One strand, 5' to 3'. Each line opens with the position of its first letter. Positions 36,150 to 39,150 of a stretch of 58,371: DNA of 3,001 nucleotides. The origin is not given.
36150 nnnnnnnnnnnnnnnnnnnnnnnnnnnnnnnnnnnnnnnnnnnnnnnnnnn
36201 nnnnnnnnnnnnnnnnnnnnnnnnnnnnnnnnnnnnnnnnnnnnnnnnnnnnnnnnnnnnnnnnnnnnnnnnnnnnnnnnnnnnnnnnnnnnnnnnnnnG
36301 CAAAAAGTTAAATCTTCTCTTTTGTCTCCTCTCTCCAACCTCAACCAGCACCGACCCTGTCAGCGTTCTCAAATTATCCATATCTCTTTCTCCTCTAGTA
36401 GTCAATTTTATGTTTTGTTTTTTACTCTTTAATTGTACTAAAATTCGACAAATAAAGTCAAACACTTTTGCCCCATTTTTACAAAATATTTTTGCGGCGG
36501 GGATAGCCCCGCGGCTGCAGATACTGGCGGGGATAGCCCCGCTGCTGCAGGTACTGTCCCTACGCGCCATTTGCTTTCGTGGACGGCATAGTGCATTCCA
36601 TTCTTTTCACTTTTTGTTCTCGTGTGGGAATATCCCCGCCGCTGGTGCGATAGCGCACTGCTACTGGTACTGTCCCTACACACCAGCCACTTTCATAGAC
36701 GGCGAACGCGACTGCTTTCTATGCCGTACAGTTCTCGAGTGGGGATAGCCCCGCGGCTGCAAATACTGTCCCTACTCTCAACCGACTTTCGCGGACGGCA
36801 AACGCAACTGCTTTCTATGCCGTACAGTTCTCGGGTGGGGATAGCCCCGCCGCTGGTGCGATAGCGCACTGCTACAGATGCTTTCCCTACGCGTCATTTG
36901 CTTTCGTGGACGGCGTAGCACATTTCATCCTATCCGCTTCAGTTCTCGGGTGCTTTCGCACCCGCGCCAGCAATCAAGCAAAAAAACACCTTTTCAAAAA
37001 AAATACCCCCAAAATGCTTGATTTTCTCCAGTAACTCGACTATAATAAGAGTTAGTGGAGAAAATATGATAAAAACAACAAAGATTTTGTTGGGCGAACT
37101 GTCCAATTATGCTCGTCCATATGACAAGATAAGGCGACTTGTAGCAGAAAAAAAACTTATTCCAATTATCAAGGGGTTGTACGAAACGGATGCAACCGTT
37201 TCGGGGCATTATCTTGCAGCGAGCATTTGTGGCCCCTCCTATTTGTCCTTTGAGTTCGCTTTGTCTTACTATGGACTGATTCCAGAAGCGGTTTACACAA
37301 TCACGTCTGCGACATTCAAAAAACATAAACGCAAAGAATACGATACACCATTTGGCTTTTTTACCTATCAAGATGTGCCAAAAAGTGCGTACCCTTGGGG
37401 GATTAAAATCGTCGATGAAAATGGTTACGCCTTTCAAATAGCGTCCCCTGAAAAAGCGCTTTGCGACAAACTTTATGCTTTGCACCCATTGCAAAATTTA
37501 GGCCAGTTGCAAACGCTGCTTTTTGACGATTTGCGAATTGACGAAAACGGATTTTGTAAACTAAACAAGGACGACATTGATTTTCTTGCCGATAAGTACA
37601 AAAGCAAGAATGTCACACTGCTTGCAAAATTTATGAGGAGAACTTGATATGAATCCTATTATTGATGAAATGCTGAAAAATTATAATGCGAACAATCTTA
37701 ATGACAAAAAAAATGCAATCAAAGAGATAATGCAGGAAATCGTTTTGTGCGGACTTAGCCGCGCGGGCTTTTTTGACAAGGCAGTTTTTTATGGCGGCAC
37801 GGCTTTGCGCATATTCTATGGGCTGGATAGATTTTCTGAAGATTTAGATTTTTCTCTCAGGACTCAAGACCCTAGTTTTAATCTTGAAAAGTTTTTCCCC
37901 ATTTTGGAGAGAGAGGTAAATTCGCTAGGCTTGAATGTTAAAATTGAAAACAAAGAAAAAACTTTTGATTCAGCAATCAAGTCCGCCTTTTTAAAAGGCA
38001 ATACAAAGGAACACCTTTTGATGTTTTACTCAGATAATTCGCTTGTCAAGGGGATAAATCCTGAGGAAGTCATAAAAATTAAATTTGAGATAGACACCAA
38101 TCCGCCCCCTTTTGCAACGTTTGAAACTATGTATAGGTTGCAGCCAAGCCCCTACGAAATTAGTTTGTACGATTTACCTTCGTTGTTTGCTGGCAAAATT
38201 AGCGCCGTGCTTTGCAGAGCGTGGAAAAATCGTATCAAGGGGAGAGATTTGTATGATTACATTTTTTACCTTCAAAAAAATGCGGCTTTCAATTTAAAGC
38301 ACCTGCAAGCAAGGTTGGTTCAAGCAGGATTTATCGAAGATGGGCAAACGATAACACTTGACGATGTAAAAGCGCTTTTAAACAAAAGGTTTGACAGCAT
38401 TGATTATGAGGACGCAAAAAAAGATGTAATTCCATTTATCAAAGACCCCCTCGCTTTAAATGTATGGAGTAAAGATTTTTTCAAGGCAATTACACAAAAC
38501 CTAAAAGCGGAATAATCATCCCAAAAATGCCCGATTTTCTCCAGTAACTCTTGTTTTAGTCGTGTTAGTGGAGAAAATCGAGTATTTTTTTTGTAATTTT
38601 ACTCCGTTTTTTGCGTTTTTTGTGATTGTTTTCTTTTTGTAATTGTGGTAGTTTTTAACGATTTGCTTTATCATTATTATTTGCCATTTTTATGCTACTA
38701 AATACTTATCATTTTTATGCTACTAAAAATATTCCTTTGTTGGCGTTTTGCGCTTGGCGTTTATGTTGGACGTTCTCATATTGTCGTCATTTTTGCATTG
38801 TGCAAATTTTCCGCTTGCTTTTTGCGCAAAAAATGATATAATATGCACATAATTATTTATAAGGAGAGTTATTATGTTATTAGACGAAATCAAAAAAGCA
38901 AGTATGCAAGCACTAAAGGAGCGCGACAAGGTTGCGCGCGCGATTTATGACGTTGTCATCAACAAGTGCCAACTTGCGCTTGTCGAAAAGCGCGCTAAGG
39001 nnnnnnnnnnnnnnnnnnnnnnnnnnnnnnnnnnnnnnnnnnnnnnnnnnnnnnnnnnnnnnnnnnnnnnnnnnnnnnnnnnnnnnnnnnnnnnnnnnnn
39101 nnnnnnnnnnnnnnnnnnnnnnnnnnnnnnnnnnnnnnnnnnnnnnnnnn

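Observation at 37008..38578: AbiEi/AbiEii cassette flanked by direct copies of its own operator, the downstream copy having lost the promoter hexamers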

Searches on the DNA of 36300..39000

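Call 63: search_rna_families(source=window, start=36300, end=39000, threshold=evalue, max_evalue=1)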
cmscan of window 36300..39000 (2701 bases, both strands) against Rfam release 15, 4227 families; matches with E-value up to 1: 2.
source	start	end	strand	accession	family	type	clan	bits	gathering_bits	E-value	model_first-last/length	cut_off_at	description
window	38473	38591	-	RF02730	JA02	Gene; sRNA;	-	29.4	49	0.24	1-116/116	no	Aggregatibacter sRNA JA02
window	36488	36552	+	RF03233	hvt-mir-H16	Gene; miRNA;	-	21.3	70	0.43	1-64/64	no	hvt-mir-H16 microRNA precursor family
